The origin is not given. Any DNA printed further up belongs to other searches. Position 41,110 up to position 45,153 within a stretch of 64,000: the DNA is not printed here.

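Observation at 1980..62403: Bipartite element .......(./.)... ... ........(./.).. recurs nine times, always pointing toward the next gene or module start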

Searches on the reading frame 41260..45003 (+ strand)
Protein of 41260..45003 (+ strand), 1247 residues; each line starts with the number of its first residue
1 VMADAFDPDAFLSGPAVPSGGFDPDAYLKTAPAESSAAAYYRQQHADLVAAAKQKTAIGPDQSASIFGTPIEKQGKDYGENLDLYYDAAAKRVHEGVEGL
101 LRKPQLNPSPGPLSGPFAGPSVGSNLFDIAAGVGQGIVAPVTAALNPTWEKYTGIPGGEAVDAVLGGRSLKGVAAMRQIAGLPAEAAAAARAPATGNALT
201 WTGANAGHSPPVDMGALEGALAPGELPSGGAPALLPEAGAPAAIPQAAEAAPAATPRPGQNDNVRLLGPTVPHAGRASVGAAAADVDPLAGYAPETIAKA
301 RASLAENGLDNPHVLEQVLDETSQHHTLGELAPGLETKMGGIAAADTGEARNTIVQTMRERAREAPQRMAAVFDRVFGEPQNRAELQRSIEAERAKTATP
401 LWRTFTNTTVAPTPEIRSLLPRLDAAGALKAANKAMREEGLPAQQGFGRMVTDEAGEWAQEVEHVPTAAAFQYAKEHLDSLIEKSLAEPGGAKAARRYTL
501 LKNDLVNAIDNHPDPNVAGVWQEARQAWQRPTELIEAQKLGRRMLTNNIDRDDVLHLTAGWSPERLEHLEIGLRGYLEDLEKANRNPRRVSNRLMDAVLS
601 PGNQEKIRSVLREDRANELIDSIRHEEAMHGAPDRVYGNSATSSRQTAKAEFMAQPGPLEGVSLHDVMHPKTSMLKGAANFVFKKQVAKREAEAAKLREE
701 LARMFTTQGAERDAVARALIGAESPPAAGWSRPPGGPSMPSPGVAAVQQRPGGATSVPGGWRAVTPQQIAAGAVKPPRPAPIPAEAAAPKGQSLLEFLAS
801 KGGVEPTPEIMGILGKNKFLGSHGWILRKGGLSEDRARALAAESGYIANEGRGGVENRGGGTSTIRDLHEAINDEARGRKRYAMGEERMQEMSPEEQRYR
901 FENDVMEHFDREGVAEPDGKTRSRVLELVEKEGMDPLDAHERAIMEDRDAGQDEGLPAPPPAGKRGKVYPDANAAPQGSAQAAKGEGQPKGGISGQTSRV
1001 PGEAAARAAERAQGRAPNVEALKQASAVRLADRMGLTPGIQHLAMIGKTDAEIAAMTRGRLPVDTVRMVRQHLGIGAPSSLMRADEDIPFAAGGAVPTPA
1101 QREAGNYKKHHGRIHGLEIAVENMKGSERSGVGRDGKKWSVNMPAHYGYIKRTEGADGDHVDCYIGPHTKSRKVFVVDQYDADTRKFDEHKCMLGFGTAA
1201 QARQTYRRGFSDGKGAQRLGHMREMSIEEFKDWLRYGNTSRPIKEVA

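Call 27: search_protein_families(library=phrogs, proteins=[window:41260-45003:+], max_evalue=0.001)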
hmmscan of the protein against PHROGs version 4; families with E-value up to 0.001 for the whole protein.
window:41260-45003:+ (1247 aa): 11 families
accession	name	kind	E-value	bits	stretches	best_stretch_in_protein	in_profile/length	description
phrog_37402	-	unknown function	2.3e-55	188.5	1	1096-1239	1098-1244/2639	-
phrog_30335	-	unknown function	4.6e-47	160.9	1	1097-1246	758-904/2900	-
phrog_4660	-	head and packaging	3.7e-38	132.4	1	1112-1244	637-763/765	minor head protein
phrog_10089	-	moron, auxiliary metabolic gene and host takeover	6.6e-35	120.3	1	1018-1241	852-1029/4647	DarB-like antirestriction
phrog_938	-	lysis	1e-33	116.6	1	1096-1243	1496-1645/2185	endolysin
phrog_4272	-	unknown function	1.9e-33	116.9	1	1097-1245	122-266/764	-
phrog_20705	-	head and packaging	1.6e-28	100.4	1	1097-1235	18-155/690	virion structural protein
phrog_5143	-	unknown function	7.8e-27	93.8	1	1096-1233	711-848/2204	-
phrog_29900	-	unknown function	6.2e-22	78.2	1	1093-1234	761-902/1028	-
phrog_5880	-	unknown function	3.7e-19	69.8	1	238-716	187-622/661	-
phrog_33607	-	unknown function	2.1e-14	54.4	1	1119-1231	118-225/287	-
